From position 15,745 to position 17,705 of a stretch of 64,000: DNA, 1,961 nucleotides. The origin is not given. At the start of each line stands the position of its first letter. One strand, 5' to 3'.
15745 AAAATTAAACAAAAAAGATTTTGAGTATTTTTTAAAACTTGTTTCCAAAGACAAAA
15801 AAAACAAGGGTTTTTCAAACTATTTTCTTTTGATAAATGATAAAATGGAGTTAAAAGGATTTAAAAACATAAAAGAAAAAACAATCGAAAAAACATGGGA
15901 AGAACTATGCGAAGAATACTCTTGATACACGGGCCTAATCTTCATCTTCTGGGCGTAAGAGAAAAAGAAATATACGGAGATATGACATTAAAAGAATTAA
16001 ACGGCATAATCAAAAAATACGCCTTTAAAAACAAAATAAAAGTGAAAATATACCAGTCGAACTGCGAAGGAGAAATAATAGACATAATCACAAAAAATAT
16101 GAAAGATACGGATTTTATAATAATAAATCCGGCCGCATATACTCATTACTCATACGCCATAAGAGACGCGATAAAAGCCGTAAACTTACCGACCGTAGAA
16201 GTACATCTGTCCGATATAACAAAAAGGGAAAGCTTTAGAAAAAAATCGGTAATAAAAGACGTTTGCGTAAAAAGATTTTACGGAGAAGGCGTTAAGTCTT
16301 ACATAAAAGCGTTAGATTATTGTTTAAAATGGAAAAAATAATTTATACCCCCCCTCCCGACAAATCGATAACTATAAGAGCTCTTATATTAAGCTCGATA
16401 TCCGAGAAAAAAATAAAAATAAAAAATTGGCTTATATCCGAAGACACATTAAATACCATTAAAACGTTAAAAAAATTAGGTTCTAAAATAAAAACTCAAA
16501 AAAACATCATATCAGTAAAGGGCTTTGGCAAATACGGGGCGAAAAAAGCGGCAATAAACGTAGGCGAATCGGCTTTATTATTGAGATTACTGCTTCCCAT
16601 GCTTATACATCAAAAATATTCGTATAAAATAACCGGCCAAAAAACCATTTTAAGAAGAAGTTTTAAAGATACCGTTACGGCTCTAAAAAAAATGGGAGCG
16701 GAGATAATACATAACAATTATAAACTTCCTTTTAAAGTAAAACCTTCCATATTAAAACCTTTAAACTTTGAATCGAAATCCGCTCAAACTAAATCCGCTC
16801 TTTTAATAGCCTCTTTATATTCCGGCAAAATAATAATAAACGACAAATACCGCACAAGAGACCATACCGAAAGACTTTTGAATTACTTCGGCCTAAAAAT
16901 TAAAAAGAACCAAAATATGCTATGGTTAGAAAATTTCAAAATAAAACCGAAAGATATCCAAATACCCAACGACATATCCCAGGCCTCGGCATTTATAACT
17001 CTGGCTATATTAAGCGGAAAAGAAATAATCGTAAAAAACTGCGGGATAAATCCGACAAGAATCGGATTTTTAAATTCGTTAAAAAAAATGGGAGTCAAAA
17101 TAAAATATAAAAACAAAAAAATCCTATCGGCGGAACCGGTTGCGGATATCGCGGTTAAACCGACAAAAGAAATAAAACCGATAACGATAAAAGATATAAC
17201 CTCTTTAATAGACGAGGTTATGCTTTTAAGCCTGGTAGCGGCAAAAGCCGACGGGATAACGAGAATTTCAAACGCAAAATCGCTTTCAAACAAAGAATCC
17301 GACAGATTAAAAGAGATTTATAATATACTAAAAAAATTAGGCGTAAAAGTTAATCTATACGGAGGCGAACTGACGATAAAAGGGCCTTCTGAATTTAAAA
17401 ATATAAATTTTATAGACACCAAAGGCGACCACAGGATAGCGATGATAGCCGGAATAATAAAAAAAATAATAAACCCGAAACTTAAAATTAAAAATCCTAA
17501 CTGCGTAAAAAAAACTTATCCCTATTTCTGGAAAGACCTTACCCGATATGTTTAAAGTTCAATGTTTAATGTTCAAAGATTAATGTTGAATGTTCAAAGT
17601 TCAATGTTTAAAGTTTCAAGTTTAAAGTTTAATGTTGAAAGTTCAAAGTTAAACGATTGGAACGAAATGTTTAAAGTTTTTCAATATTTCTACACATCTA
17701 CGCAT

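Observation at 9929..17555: U32-family Fe-S protein pair heading a single operon with chorismate mutase and all seven shikimate-pathway genes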

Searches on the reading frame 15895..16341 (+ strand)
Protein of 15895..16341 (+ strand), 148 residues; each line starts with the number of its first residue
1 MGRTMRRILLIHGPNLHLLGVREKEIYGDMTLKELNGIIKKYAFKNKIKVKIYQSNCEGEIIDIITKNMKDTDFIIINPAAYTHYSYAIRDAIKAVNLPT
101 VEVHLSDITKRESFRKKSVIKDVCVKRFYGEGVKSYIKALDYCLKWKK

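Call 3: search_protein_families(library=pfam, proteins=[window:15895-16341:+], max_evalue=0.1)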
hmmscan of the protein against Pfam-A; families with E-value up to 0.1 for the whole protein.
window:15895-16341:+ (148 aa): 3 families
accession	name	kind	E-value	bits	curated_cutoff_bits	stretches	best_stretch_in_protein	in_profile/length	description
PF01220.24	DHquinase_II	-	6e-54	182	23.3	1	7-143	1-137/138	Dehydroquinase class II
PF08937.16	ThsB_TIR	-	0.054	14.3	21.2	1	41-95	26-82/100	Thoeris protein ThsB, TIR-like domain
PF23285.1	DUF7078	-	0.073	13.8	23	0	75-111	31-67/89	Domain of unknown function (DUF7078)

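Call 4: search_protein_families(library=ncbifam, proteins=[window:15895-16341:+], max_evalue=0.1)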
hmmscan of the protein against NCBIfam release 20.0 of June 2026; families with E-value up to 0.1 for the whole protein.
window:15895-16341:+ (148 aa): 6 families
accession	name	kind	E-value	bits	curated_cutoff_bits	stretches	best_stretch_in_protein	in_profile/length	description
NF003805.0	PRK05395.1-2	subfamily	6.5e-55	184.7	146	1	5-145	1-141/147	type II 3-dehydroquinate dehydratase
TIGR01088.1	aroQ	equivalog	1.2e-51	174.1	169.85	1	7-144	1-138/141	type II 3-dehydroquinate dehydratase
NF003807.0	PRK05395.1-4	subfamily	4.7e-51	172.3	130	1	5-145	3-143/148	type II 3-dehydroquinate dehydratase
NF003804.0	PRK05395.1-1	subfamily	1.5e-47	161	195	1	4-145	3-145/151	type II 3-dehydroquinate dehydratase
NF003806.0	PRK05395.1-3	subfamily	3.5e-46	156.3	171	1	5-146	2-143/149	type II 3-dehydroquinate dehydratase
TIGR01805.1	CM_mono_grmpos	equivalog_domain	0.076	13.3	71.2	0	43-75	31-63/81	chorismate mutase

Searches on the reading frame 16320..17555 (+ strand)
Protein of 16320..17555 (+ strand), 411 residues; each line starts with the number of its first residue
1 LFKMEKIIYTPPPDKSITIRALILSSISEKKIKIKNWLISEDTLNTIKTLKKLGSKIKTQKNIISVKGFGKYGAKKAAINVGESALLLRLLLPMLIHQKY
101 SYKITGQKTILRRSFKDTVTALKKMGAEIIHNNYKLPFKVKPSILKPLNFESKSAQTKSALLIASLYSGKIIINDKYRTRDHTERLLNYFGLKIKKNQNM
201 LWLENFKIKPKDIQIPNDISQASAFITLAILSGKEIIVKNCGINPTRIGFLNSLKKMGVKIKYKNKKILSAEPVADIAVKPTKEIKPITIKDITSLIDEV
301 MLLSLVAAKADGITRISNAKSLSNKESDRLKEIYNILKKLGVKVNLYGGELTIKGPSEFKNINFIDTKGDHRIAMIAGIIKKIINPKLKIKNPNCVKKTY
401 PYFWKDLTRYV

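Call 3: search_protein_families(library=pfam, proteins=[window:16320-17555:+], max_evalue=0.1)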
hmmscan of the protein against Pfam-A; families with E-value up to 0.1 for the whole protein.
window:16320-17555:+ (411 aa): 4 families
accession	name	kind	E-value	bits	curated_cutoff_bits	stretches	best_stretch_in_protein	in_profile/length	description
PF00275.25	EPSP_synthase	-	2.5e-77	260.8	22.8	1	10-407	12-417/417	EPSP synthase (3-phosphoshikimate 1-carboxyvinyltransferase)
PF24402.1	iHKD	-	0.0028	18.2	27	0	19-69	6-57/111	Inactive HKD-Rease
PF02495.22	TGBp3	-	0.056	13.6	27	0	230-256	30-56/59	Triple gene block 3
PF03484.21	B5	-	0.069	13.8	28.6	0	331-357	19-46/67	tRNA synthetase B5 domain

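Call 4: search_protein_families(library=ncbifam, proteins=[window:16320-17555:+], max_evalue=0.1)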
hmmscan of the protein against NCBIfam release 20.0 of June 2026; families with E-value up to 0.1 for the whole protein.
window:16320-17555:+ (411 aa): 8 families
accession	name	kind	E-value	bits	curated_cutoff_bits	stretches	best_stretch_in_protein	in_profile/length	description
TIGR01356.1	aroA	equivalog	2.8e-93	313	287.25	1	10-409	4-411/415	3-phosphoshikimate 1-carboxyvinyltransferase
NF011381.1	PRK14806.1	equivalog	2.6e-74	250.8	902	1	12-404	319-720/733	bifunctional prephenate dehydrogenase/3-phosphoshikimate 1-carboxyvinyltransferase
NF008816.0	PRK11860.1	equivalog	1.6e-38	132.3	943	1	12-408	22-433/662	bifunctional 3-phosphoshikimate 1-carboxyvinyltransferase/cytidylate kinase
TIGR01072.1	murA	equivalog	1.9e-15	56.6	392.7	1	22-358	29-360/416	UDP-N-acetylglucosamine 1-carboxyvinyltransferase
NF006873.0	PRK09369.1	subfamily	1.1e-13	50.7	297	1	17-271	24-285/419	UDP-N-acetylglucosamine 1-carboxyvinyltransferase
NF009470.0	PRK12830.1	equivalog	4.6e-08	32.2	552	2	214-368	227-368/417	UDP-N-acetylglucosamine 1-carboxyvinyltransferase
NF040845.1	lmo0850_fam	equivalog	0.00091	18.9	27.5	1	325-344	1-20/34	Lmo0850 family protein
TIGR01324.1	cysta_beta_ly_B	equivalog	0.052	12.3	365.9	1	228-317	80-171/377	cystathionine beta-lyase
